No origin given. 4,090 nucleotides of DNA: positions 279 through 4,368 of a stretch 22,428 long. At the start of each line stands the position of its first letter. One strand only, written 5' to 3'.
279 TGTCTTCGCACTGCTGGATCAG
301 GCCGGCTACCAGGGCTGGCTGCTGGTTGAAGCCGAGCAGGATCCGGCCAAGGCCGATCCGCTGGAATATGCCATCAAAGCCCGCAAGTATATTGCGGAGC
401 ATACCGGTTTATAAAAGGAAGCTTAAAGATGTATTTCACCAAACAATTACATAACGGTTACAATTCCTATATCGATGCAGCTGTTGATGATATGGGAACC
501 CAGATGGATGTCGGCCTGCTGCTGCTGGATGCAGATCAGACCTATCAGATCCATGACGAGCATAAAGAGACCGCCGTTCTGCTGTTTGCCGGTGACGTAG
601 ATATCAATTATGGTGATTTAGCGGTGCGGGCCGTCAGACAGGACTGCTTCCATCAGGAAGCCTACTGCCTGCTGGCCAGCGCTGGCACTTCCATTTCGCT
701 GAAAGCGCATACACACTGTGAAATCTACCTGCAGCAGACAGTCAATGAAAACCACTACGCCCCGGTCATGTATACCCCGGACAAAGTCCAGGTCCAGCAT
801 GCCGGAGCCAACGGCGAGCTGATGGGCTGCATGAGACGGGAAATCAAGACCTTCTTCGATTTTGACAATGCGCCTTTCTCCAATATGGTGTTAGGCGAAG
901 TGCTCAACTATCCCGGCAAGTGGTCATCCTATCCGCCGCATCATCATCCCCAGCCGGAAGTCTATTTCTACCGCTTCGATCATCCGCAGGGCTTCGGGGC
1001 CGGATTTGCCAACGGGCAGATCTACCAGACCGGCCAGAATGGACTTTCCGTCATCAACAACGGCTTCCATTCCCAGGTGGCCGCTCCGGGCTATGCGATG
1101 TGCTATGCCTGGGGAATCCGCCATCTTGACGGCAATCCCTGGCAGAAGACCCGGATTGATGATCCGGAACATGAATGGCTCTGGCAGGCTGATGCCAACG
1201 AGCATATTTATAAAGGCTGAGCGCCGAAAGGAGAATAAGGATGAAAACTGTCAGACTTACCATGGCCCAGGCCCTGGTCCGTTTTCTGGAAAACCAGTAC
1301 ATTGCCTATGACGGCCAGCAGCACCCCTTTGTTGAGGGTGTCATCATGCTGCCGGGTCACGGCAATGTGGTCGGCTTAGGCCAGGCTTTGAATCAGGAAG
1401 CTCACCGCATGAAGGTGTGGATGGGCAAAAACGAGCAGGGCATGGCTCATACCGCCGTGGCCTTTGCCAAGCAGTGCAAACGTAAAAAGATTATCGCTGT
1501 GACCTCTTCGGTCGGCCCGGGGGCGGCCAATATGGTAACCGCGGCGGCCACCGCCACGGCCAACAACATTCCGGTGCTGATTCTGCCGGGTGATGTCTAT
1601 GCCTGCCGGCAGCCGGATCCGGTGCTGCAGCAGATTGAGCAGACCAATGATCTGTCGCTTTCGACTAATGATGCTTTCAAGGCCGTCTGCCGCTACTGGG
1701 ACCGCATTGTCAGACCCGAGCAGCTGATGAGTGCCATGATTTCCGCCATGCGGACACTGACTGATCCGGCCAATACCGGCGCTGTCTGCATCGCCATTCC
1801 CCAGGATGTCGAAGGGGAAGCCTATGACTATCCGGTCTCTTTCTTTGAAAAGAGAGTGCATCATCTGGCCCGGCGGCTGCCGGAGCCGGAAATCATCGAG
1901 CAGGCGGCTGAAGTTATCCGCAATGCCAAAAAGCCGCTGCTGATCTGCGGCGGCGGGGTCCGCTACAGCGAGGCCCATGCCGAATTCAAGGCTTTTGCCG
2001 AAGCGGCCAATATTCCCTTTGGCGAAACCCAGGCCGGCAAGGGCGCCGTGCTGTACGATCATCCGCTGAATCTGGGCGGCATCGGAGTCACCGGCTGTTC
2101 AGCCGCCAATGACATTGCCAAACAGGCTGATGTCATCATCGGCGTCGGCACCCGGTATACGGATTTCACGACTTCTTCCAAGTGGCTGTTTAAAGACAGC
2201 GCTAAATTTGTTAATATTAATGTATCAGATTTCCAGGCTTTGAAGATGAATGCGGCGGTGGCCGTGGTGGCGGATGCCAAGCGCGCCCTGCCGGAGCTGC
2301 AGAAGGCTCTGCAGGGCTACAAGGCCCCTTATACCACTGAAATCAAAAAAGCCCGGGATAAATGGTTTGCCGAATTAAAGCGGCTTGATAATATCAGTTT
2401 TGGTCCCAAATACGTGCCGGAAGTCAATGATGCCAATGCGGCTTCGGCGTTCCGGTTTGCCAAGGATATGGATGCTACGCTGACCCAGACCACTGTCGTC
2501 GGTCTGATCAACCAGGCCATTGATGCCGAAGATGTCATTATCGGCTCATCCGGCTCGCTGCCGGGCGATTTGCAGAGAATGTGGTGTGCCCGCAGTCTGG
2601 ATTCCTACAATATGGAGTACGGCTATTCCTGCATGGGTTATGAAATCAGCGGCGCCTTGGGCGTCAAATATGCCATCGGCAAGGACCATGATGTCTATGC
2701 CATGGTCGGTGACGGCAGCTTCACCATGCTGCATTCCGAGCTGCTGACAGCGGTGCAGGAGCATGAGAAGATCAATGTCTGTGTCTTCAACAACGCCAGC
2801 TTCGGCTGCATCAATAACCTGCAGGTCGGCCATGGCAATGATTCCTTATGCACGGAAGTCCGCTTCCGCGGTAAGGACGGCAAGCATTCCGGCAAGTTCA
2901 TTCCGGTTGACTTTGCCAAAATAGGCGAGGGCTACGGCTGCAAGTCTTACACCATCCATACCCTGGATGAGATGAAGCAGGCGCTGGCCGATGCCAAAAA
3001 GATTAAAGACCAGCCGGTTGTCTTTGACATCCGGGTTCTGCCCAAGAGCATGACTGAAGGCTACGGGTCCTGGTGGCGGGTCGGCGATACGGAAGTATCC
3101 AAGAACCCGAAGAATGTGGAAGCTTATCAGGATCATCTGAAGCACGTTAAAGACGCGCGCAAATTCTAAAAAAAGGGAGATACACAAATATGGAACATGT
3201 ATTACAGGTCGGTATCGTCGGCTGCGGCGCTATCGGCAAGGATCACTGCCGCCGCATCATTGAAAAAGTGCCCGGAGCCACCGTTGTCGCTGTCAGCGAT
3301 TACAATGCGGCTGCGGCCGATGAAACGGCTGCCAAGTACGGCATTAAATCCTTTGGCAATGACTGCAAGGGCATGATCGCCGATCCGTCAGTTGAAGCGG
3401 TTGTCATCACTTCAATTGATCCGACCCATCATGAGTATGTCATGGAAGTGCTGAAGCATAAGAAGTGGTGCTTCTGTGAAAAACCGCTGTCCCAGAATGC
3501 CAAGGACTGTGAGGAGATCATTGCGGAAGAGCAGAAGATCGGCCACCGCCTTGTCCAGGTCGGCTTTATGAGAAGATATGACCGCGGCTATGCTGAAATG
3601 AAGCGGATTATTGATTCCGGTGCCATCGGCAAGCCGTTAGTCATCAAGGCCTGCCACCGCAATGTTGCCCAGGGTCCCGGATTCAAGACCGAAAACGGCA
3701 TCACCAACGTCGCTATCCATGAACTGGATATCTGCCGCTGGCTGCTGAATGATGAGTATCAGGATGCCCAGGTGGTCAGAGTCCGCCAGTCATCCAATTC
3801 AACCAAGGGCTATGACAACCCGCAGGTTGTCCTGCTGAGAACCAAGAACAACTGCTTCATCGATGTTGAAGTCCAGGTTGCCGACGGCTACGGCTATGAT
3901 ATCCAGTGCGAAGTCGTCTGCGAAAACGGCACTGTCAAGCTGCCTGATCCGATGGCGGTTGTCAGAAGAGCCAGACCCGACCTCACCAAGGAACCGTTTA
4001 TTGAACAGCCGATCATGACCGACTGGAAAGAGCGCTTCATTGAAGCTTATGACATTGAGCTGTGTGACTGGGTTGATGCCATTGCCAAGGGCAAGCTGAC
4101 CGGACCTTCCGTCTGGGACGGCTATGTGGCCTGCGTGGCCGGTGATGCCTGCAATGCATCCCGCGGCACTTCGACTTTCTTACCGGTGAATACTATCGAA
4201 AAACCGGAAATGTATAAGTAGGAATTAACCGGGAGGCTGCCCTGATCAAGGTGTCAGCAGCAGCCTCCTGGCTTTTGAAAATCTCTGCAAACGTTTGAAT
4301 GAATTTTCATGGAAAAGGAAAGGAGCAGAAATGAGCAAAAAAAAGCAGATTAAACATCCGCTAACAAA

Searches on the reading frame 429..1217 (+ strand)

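Call 11: search_protein_families(library=pfam, proteins=[window:429-1217:+], max_evalue=0.001)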
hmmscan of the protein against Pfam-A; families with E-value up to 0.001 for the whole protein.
window:429-1217:+ (263 aa): 1 family
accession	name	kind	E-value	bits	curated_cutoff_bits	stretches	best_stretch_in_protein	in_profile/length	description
PF04962.18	KduI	-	6.5e-46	157.2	23.9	1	23-251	25-262/262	KduI/IolB family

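Call 71: search_protein_families(library=ncbifam, proteins=[window:429-1217:+], max_evalue=0.00001)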
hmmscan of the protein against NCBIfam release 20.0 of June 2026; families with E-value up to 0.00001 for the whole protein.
window:429-1217:+ (263 aa): 1 family
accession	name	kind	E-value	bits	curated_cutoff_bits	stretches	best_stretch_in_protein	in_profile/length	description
TIGR04378.1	myo_inos_iolB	equivalog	2.6e-27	96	205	1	31-251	18-246/247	5-deoxy-glucuronate isomerase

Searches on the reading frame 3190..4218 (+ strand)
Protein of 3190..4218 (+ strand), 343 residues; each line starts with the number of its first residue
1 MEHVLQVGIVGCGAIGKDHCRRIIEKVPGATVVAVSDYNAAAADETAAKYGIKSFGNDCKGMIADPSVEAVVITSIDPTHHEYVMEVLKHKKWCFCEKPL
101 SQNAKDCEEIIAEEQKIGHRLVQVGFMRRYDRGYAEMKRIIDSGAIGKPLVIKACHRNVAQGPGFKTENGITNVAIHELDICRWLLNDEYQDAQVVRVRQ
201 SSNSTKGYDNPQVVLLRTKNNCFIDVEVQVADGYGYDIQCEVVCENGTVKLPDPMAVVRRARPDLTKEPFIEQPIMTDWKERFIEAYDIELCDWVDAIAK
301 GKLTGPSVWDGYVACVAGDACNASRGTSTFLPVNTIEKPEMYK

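Call 11: search_protein_families(library=pfam, proteins=[window:3190-4218:+], max_evalue=0.001)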
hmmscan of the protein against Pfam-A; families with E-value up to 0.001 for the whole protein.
window:3190-4218:+ (343 aa): 3 families
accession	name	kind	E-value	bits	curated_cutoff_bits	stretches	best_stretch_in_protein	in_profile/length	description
PF01408.29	GFO_IDH_MocA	-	1.9e-24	87.1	24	1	6-126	2-120/120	Oxidoreductase family, NAD-binding Rossmann fold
PF02894.22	GFO_IDH_MocA_C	-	1.7e-16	61.1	22.9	1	138-332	1-215/218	Oxidoreductase family, C-terminal alpha/beta domain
PF22725.1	GFO_IDH_MocA_C3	-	3.2e-15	56.7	27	1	134-249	1-123/124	GFO/IDH/MocA C-terminal domain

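Call 71: search_protein_families(library=ncbifam, proteins=[window:3190-4218:+], max_evalue=0.00001)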
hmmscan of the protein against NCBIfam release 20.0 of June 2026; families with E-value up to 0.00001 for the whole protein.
window:3190-4218:+ (343 aa): 10 families
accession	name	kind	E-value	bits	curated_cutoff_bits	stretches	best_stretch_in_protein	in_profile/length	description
NF052679.1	InsChiInosDhIolG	equivalog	8.2e-112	373.6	540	1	5-343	3-337/343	bifunctional inositol 2-dehydrogenase/D-chiro-inositol 1-dehydrogenase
TIGR04380.1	myo_inos_iolG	equivalog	8e-58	195.9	355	1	5-327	2-325/330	inositol 2-dehydrogenase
NF040723.1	UDP-GlcNAcDh_Arch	equivalog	1.2e-26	93.9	450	1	5-219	1-206/302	UDP-N-acetylglucosamine 3-dehydrogenase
NF052479.1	LevoglcsnDh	equivalog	6.1e-17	61.4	650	1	5-153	4-158/386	levoglucosan dehydrogenase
NF058563.1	BT_2159_fam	equivalog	4.1e-14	52.4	650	1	6-198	2-197/350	disaccharide 3-dehydrogenase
NF008607.0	PRK11579.1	subfamily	5e-12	45.5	330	1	1-149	1-145/346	oxidoreductase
NF007574.0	PRK10206.1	equivalog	9e-12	44.7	352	1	40-188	38-189/345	oxidoreductase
NF041392.1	XylDh_Gfo6_Halo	equivalog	2.9e-08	32.9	350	1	5-154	17-168/350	D-xylose 1-dehydrogenase Gfo6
NF058561.1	BT_2158_fam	equivalog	1.7e-06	26.9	750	1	7-153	38-181/487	glycoside 3-dehydrogenase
NF009830.0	PRK13304.1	equivalog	6.9e-06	25.7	267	1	5-92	2-86/265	aspartate dehydrogenase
